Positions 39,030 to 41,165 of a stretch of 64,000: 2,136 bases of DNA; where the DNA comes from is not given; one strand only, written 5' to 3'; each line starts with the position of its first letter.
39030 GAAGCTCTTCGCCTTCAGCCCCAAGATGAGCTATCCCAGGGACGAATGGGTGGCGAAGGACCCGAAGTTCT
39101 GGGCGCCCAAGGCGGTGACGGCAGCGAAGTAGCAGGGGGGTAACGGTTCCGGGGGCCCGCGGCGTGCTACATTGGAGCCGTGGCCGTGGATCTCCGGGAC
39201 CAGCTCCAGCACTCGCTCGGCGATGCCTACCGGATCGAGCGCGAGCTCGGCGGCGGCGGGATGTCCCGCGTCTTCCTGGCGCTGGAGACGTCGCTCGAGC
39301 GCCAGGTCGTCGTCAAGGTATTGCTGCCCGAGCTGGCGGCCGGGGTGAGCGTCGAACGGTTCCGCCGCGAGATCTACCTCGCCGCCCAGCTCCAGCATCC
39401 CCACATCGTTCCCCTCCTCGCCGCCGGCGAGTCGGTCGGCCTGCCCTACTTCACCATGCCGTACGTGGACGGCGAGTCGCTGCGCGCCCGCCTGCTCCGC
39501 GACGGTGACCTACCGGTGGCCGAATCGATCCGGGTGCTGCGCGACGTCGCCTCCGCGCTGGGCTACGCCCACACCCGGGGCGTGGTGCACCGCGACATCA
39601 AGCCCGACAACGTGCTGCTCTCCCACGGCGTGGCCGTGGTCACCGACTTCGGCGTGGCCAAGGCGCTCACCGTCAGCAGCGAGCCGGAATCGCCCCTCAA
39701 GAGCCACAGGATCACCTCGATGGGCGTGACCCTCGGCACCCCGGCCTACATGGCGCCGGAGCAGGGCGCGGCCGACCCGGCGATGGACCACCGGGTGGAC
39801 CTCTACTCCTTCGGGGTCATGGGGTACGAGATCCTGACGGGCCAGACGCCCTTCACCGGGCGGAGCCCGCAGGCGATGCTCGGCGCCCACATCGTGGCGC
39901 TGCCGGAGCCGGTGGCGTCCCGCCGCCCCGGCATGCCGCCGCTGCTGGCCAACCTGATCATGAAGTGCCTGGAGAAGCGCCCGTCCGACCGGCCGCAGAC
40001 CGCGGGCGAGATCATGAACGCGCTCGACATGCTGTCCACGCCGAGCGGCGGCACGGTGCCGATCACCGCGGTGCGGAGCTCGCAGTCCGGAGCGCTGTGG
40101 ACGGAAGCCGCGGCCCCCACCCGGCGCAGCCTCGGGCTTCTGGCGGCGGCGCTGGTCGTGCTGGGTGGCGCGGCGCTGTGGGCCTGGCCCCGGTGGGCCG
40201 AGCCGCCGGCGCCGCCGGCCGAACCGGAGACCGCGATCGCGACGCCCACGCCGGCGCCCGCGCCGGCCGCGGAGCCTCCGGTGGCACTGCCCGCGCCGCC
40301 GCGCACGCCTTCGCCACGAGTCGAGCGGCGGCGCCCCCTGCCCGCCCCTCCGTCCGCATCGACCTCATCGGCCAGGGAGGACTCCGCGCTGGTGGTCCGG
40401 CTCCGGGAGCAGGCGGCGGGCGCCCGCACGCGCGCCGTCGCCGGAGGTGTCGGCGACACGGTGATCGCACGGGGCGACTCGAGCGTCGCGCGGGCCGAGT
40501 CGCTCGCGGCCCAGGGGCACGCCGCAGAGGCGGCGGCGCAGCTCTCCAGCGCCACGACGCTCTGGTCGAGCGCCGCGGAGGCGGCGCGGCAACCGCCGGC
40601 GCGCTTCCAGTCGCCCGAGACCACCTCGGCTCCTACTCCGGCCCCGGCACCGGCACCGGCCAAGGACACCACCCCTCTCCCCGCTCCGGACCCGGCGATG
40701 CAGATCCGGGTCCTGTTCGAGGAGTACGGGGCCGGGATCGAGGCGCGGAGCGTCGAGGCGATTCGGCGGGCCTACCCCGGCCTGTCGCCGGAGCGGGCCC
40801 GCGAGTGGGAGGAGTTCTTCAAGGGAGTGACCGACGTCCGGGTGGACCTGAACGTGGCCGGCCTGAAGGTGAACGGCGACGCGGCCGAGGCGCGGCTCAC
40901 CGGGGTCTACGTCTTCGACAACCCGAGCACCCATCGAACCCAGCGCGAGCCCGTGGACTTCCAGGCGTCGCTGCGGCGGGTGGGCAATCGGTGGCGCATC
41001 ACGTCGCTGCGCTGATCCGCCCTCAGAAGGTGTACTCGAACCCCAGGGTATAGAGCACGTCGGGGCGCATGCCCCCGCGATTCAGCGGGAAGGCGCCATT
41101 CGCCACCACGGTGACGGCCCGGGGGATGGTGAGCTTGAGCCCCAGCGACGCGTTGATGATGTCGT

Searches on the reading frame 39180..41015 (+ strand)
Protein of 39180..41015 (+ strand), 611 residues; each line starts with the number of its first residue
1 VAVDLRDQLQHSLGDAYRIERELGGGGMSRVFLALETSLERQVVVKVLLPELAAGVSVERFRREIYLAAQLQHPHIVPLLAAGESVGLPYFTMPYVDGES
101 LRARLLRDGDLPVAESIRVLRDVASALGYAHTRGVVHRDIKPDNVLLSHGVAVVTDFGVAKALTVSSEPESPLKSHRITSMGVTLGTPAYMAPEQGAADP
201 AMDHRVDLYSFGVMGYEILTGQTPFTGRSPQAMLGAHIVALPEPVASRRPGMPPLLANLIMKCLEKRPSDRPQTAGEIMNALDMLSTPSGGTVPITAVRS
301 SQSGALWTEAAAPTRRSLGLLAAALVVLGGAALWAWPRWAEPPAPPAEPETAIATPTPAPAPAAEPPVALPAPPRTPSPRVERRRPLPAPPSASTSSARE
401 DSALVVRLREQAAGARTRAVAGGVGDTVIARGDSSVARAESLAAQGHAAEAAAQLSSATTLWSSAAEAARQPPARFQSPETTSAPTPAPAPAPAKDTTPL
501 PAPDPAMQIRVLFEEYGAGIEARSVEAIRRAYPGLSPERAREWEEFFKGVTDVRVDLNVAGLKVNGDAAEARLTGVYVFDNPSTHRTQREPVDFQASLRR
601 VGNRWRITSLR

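Call 91: search_protein_families(library=pfam, proteins=[window:39180-41015:+], max_evalue=0.001)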
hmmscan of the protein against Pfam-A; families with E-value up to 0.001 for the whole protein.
window:39180-41015:+ (611 aa): 3 families
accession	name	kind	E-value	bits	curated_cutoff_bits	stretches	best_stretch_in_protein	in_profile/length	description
PF00069.31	Pkinase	-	1.5e-44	152.8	31.7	1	17-279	1-258/263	Protein kinase domain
PF07714.23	PK_Tyr_Ser-Thr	-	3.5e-32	112.2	23.1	1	19-274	3-251/258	Protein tyrosine and serine/threonine kinase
PF01636.29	APH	-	1.2e-05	25.6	23.2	0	22-128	4-105/239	Phosphotransferase enzyme family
